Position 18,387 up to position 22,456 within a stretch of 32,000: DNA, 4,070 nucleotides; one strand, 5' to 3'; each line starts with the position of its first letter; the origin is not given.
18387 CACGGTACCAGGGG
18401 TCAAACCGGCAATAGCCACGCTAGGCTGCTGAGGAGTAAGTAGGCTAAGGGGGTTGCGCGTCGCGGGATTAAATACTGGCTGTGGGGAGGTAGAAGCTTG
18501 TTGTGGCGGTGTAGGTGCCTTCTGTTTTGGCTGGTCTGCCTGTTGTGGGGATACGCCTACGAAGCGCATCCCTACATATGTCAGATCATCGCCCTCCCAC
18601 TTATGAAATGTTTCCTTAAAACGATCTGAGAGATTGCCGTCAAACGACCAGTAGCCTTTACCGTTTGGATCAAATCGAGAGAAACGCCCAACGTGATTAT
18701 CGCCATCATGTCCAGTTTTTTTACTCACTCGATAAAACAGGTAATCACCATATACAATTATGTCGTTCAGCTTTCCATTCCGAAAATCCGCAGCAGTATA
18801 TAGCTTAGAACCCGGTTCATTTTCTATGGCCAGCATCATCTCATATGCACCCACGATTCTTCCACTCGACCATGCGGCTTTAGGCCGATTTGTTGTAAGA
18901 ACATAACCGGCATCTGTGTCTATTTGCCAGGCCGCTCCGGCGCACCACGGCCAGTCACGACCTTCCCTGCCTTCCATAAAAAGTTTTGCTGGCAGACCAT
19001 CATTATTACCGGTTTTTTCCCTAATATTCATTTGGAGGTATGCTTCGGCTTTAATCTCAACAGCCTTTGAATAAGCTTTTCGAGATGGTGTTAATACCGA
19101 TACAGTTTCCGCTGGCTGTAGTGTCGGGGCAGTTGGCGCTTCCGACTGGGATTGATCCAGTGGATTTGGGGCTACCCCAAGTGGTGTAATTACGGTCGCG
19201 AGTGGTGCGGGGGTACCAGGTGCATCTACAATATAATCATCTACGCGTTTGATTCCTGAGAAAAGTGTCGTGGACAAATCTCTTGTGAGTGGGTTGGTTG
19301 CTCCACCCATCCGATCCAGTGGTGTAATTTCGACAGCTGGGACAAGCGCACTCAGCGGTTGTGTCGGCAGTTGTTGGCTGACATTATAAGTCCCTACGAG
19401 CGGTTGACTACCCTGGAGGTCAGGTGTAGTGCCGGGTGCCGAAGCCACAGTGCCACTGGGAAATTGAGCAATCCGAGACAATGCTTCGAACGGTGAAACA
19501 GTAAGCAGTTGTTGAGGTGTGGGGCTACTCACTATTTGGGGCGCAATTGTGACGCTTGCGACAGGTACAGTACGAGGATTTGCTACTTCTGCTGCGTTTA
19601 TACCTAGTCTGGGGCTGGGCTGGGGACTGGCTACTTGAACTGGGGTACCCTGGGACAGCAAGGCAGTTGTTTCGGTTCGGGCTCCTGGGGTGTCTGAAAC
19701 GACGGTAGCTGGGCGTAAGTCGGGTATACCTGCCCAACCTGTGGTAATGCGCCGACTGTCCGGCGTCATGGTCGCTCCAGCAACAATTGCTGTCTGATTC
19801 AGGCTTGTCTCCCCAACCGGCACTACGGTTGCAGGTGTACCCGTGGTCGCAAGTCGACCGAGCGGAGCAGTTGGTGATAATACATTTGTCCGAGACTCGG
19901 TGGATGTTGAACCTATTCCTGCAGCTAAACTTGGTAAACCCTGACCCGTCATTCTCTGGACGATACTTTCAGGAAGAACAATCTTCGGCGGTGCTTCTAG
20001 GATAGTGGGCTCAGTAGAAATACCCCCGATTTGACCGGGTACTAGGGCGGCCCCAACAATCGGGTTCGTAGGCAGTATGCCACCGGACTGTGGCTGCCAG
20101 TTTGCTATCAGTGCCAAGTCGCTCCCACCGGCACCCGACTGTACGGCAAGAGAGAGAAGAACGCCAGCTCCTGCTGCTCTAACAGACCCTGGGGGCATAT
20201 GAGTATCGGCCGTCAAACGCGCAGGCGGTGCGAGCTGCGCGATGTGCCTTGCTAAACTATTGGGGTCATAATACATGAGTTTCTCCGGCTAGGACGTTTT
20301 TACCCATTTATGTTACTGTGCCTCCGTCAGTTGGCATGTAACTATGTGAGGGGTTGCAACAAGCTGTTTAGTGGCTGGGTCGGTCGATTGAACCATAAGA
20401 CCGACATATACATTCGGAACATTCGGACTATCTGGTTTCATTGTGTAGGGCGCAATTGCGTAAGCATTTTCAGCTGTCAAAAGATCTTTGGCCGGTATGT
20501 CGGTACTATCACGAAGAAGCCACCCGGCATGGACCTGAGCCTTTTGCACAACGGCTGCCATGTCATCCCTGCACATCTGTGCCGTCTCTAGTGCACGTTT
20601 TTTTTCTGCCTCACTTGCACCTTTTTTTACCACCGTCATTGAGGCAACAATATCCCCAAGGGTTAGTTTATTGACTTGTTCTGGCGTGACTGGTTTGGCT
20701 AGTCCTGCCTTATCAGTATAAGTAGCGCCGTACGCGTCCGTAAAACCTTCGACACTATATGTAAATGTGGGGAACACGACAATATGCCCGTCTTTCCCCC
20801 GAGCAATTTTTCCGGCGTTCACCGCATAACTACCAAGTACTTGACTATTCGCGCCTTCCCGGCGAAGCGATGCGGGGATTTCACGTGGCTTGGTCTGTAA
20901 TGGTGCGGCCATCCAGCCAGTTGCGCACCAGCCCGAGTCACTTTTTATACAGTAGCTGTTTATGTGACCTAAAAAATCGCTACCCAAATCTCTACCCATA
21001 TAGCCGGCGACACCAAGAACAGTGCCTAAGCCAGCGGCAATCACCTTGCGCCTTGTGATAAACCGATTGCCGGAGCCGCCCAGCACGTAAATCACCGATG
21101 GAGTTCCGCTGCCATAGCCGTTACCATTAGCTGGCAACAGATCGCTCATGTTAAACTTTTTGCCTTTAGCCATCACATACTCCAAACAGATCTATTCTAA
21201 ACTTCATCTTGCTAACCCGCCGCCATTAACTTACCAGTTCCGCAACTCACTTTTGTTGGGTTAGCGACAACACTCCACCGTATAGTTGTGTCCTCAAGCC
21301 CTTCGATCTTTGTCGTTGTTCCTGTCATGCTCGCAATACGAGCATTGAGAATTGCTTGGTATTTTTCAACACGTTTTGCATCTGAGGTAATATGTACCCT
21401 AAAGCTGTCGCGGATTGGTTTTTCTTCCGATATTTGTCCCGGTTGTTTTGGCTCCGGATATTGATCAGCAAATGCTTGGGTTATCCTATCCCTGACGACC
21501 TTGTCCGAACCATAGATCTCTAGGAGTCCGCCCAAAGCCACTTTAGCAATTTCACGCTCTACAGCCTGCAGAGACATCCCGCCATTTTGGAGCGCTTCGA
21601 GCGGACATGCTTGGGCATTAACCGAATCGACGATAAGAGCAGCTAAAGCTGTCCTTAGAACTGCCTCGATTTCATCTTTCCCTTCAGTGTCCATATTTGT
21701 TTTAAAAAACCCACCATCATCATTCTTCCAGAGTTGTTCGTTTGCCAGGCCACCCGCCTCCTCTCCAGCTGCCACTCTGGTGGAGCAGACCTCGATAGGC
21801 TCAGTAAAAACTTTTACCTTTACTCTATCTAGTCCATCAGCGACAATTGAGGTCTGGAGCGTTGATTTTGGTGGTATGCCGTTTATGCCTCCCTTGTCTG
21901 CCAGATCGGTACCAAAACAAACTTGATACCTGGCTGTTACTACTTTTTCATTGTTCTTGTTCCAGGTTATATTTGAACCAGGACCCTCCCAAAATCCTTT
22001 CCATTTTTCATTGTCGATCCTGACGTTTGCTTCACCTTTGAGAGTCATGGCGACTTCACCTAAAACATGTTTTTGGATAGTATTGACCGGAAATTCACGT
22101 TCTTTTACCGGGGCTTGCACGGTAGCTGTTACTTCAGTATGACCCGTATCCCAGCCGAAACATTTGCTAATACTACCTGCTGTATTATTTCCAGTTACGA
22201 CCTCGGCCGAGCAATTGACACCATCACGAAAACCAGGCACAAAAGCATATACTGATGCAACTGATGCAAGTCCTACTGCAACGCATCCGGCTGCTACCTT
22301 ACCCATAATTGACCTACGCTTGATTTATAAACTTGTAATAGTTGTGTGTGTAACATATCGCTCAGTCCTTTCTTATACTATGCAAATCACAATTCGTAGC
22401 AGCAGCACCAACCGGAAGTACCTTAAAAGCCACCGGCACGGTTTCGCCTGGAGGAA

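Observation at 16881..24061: Six-gene minus-strand envelope operon mixing wall-modifying enzymes with three unknown exported proteins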

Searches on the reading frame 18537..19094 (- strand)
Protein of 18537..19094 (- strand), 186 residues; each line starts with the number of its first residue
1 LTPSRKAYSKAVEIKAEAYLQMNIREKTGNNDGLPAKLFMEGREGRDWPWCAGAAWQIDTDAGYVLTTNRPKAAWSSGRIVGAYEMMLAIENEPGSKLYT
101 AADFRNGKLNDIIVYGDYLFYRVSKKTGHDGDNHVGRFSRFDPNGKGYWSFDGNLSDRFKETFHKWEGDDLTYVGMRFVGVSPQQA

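Call 18: search_protein_families(library=pfam, proteins=[window:18537-19094:-], max_evalue=10)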
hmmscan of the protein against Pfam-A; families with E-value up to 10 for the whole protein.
window:18537-19094:- (186 aa): 1 family
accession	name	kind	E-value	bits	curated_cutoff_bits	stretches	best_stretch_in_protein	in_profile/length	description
PF21253.3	Mann_GBD_bact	-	0.14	12.8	27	1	12-67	53-108/143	Mannanase, galactose-binding domain-like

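Call 19: search_solved_structures(query=window:18537-19094:-, max_evalue=10, show_alignments=3)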
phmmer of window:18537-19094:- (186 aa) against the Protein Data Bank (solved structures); distinct sequences matched with E-value up to 10: 6.
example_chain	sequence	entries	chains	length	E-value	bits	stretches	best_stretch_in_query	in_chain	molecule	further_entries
7onc_A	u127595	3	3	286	7.8e-08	35.2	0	127-158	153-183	SAKe6BE | S6BE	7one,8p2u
7op4_A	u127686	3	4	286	2.1e-06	30.6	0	127-158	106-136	SAKe6BE-3HH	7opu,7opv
8pjq_A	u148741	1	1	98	0.03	17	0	127-158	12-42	SAKe2BE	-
3vc5_A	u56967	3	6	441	0.32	13.6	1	77-145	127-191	Mandelate racemase/muconate lactonizing protein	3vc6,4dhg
7d29_A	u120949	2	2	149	0.4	13.4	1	31-113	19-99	AlyQ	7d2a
6evg_A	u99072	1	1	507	1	12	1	66-117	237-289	Multi-copper Oxidase CueO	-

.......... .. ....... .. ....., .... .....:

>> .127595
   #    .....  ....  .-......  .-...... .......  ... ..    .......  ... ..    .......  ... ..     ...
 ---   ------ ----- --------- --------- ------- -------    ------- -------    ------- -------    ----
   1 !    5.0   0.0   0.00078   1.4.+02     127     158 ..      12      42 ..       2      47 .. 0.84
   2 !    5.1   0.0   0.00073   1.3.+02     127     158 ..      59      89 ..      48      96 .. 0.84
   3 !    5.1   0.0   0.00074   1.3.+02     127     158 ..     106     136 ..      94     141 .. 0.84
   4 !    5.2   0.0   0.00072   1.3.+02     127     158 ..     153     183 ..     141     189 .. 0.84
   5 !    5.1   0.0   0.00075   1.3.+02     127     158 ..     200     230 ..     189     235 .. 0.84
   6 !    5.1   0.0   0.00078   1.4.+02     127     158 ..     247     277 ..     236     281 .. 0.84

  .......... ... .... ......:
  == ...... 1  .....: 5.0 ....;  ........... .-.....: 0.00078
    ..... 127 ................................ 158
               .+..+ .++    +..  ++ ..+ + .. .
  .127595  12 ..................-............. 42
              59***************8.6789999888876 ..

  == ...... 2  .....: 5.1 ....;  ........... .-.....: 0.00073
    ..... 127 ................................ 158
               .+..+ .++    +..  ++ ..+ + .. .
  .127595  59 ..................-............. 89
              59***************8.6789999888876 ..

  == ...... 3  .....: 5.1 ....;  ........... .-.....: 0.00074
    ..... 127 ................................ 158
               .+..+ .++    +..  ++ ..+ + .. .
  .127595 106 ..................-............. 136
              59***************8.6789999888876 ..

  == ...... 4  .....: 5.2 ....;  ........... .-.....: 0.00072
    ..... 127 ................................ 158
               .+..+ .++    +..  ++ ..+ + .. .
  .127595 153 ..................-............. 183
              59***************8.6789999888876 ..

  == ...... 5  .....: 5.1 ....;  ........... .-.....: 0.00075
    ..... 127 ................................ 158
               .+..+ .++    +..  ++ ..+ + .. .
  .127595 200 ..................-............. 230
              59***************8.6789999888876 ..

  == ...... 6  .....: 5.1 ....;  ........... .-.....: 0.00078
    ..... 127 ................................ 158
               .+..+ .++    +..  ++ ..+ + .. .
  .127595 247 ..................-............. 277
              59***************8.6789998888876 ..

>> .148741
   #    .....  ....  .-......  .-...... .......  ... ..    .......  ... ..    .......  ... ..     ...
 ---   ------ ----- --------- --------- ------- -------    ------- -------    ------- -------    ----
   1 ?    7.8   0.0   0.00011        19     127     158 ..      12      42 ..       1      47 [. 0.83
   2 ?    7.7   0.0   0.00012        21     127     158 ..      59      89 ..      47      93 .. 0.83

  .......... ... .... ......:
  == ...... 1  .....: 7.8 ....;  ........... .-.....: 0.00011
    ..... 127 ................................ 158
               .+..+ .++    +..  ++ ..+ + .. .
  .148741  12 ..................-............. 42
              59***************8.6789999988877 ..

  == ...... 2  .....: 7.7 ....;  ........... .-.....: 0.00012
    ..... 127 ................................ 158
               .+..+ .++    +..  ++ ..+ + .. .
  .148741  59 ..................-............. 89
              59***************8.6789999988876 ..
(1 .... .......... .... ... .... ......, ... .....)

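Call 51: find_related_loci(query=A2, collection=genome_contigs, flank=10000)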
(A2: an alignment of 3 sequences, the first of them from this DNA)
Query A2 (178 aa) in genome_contigs; peptide patterns used: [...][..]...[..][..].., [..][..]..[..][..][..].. (x = any residue, [..] = any of these).
507 stretches matched a pattern; 1 encode a relative of the query (tblastn E <= 1e-3); 1 distinct loci.
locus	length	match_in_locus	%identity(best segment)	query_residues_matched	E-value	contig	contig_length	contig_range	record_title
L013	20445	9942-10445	37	1-175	9e-32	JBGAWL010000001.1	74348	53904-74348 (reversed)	MAG: Candidatus Saccharimonadales bacterium isolate MAG_MBR_AS.65 MBRAS-65_NODE_1_length_74348_cov_5.148443, whole genom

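Call 52: find_related_loci(query=A2, collection=metagenome_contigs, flank=10000)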
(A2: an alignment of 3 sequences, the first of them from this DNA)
Query A2 (178 aa) in metagenome_contigs; peptide patterns used: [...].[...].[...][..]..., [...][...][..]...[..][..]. (x = any residue, [..] = any of these).
600 stretches matched a pattern, but none encodes a relative of the query by tblastn (E <= 1e-3).

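Call 115: find_related_loci(query=A2, collection=viral_contigs, flank=5000)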
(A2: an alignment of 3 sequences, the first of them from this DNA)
Query A2 (178 aa) in viral_contigs; peptide patterns used: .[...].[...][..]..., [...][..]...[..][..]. (x = any residue, [..] = any of these).
62 stretches matched a pattern, but none encodes a relative of the query by tblastn (E <= 1e-3).

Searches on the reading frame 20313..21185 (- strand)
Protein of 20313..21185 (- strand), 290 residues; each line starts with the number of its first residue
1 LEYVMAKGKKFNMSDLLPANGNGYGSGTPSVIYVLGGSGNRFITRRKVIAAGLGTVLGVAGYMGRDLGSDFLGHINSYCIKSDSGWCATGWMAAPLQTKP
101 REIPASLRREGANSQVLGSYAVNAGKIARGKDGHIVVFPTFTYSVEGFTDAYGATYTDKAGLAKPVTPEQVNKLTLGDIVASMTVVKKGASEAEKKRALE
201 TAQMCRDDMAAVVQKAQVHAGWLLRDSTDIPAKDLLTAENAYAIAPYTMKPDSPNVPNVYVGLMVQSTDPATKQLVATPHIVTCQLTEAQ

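Call 4: search_protein_families(library=pfam, proteins=[window:20313-21185:-], max_evalue=1)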
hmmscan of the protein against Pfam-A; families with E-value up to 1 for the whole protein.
window:20313-21185:- (290 aa): 0 families

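Call 6: search_protein_families(library=ncbifam, proteins=[window:20313-21185:-], max_evalue=1)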
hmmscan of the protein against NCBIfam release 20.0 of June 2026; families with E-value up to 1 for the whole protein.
window:20313-21185:- (290 aa): 1 family
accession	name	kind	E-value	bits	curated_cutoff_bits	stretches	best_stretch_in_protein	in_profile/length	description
TIGR00043.2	TIGR00043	equivalog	0.026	14.2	45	1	168-203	73-108/146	rRNA maturation RNase YbeY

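Call 7: search_protein_families(library=phrogs, proteins=[window:20313-21185:-], max_evalue=0.1)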
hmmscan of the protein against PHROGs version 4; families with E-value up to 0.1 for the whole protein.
window:20313-21185:- (290 aa): 0 families

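Call 35: search_solved_structures(query=window:20313-21185:-, max_evalue=1)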
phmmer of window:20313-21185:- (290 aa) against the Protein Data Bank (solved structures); distinct sequences matched with E-value up to 1: 0.

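Call 97: search_solved_structures(query=A6, max_evalue=10)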
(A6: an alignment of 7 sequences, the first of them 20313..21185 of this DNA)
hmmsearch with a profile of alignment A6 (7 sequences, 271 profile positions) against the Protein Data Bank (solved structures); distinct sequences matched with E-value up to 10: 1.
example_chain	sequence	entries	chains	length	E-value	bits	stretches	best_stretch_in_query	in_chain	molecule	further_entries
5c9e_A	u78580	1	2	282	2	10.8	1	134-208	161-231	SepL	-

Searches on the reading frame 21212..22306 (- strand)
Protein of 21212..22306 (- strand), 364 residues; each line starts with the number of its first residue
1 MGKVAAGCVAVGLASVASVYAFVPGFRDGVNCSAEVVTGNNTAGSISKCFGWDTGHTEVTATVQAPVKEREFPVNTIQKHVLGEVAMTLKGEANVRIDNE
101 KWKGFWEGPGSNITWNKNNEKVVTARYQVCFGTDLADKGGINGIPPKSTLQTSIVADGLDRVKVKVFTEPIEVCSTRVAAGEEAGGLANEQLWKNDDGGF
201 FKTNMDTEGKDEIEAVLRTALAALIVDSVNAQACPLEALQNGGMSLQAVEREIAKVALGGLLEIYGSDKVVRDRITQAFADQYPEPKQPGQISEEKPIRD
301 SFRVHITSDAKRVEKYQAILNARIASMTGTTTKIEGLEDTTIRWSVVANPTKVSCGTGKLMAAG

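Call 4: search_protein_families(library=pfam, proteins=[window:21212-22306:-], max_evalue=1)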
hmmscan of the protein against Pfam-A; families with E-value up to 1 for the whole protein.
window:21212-22306:- (364 aa): 0 families

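Call 6: search_protein_families(library=ncbifam, proteins=[window:21212-22306:-], max_evalue=1)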
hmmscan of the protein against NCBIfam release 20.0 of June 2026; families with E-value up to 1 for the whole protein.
window:21212-22306:- (364 aa): 0 families

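Call 7: search_protein_families(library=phrogs, proteins=[window:21212-22306:-], max_evalue=0.1)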
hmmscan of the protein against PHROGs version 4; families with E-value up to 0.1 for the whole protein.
window:21212-22306:- (364 aa): 0 families

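Call 10: find_encoding_contigs(protein=window:21212-22306:-, flank=10000, max_places=10)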
Protein window:21212-22306:- (364 aa): no gene with exactly this product is on record in the collection.

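Call 11: find_homologous_proteins(query=window:21212-22306:-, max_evalue=0.001)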
Query window:21212-22306:- (364 aa): 1 proteins with E <= 0.001 among 4908 candidates.
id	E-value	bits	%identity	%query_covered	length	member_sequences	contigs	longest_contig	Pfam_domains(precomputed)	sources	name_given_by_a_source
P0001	4.6e-240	814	100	100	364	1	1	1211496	-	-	-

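Call 36: search_solved_structures(query=window:21212-22306:-, max_evalue=1)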
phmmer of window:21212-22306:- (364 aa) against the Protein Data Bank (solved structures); distinct sequences matched with E-value up to 1: 1.
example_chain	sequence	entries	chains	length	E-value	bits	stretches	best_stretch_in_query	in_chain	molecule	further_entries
1aq0_A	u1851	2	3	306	0.42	13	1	49-167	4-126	1,3-1,4-BETA-GLUCANASE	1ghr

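Call 74: predict_structure(alignment_id=A5)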
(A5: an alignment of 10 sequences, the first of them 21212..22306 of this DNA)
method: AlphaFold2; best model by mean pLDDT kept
length: 364 residues; sequences in the alignment: 10
mean_pLDDT: 37.3   pTM: 0.37
mean pLDDT of the five models: 37.3, 36.9, 34.7, 33.5, 30.6
residues with pLDDT >= 90: 0; 70-90: 4; 50-70: 94; < 50: 266
segments of 3 or more residues with pLDDT < 50: 1-210, 240-244, 286-306, 345-364
pLDDT, mean of each block of 10 residues (from residue 1): 22 22 23 24 26 28 25 28 30 22 21 27 27 27 28 31 34 28 24 28 35 51 51 51 51 53 57 64 50 36 50 65 68 59 49 37 22
secondary structure, 60 per line:
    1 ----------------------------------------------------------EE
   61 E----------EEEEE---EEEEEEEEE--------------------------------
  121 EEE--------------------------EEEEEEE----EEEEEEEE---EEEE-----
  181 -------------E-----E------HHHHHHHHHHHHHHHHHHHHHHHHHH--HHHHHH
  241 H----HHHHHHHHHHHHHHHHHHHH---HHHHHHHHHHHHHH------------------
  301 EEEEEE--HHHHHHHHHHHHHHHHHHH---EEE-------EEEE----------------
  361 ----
elements in order: E59-61 E72-76 E80-88 E121-123 E150-156 E161-168 E172-175 H207-232 H235-241 H246-265 H269-282 E301-306 H309-327 E331-333 E341-344

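Call 96: search_solved_structures(query=A5, max_evalue=10)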
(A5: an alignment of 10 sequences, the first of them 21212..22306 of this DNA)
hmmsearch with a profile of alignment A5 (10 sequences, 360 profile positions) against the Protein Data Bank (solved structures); distinct sequences matched with E-value up to 10: 3.
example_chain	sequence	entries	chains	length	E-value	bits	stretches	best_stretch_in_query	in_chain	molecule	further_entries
8b7p_AAA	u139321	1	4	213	0.56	12.5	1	38-121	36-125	Endo-beta-1,4-glucanase D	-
9dxh_A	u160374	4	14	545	1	11.7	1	263-345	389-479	Resolvase homolog YokA | Site-specific recombinase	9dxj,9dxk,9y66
9dxd_A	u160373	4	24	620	1.3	11.4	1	263-345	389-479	Resolvase homolog YokA,SPbeta prophage-derived uncharacterized protein YotN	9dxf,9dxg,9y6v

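Call 99: fold_search(model_id=the predicted structure, library=pdb)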
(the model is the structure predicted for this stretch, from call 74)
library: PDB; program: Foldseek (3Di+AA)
matches with E <= 10: 534; with E <= 0.001: 0
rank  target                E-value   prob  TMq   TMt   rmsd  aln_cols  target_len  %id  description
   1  5fo1_A                3.2e-01  0.02  0.06  0.06  20.7       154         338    9  E301A mutant of FAD synthetase from Corynebacterium ammoniagenes (released 2016-11-30)
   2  4zr7_B                6.8e-01  0.08  0.08  0.20  11.5       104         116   14  The structure of a domain of a functionally unknown protein from Bacillus subtilis subsp. subtilis str. 168 (released 2015-05-27)
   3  3tfz_C                7.7e-01  0.10  0.06  0.13  10.6        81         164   17  Crystal structure of Zhui aromatase/cyclase from Streptomcyes sp. R1128 (released 2011-09-14)
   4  4f94                  7.7e-01  0.07  0.07  0.10  10.1        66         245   18  Structure of the Class D Beta-Lactamase OXA-24 K84D in Acyl-Enzyme Complex with Oxacillin (released 2013-08-14)
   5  4uze_B                7.7e-01  0.02  0.06  0.06  20.4       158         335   10  R66A mutant of FAD synthetase from Corynebacterium ammoniagenes (released 2015-04-08)
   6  5fo1_B                7.7e-01  0.02  0.05  0.06  21.0       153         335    9  E301A mutant of FAD synthetase from Corynebacterium ammoniagenes (released 2016-11-30)
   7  7jsr_B                9.7e-01  0.09  0.11  0.03  12.7       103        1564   14  Crystal structure of the large glutamate dehydrogenase composed of 180 kDa subunits from Mycobacterium smegmatis (released 2021-06-09)
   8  3tgo_D                9.7e-01  0.01  0.06  0.09  27.4       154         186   13  Crystal structure of the E. coli BamCD complex (released 2011-09-28)
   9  8js5_A                1.1e+00  0.08  0.08  0.11  13.1       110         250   12  Dimeric PAS domains of oxygen sensor FixL with ferric unliganded heme (released 2024-06-26)
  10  9xps_B                1.1e+00  0.02  0.09  0.07  26.9       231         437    9  The neck structure of the Phage Phikz (released 2026-02-11)
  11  7o49_D                1.2e+00  0.08  0.10  0.07   5.9        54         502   15  Crystal structure of Penicillin-Binding Protein 1 (PBP1) from Staphylococcus aureus (released 2021-11-03)
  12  7o49_C                1.2e+00  0.07  0.10  0.07   6.0        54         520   15  Crystal structure of Penicillin-Binding Protein 1 (PBP1) from Staphylococcus aureus (released 2021-11-03)
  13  6aye_A                1.3e+00  0.03  0.12  0.10  28.5       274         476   12  Human apo-TRPML3 channel at pH 7.4 (released 2017-11-08)
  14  1pn2_B                1.3e+00  0.02  0.07  0.09  17.5       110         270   12  Crystal structure analysis of the selenomethionine labelled 2-enoyl-CoA hydratase 2 domain of Candida tropicalis multi (released 2004-04-13)
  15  4uze_A                1.3e+00  0.01  0.06  0.06  20.8       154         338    9  R66A mutant of FAD synthetase from Corynebacterium ammoniagenes (released 2015-04-08)
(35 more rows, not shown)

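Call 114: find_related_loci(query=A5, collection=metagenome_contigs, flank=10000)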
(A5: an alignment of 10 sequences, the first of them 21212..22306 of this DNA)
Query A5 (364 aa) in metagenome_contigs; peptide patterns used: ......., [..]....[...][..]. (x = any residue, [..] = any of these).
224 stretches matched a pattern, but none encodes a relative of the query by tblastn (E <= 1e-3).
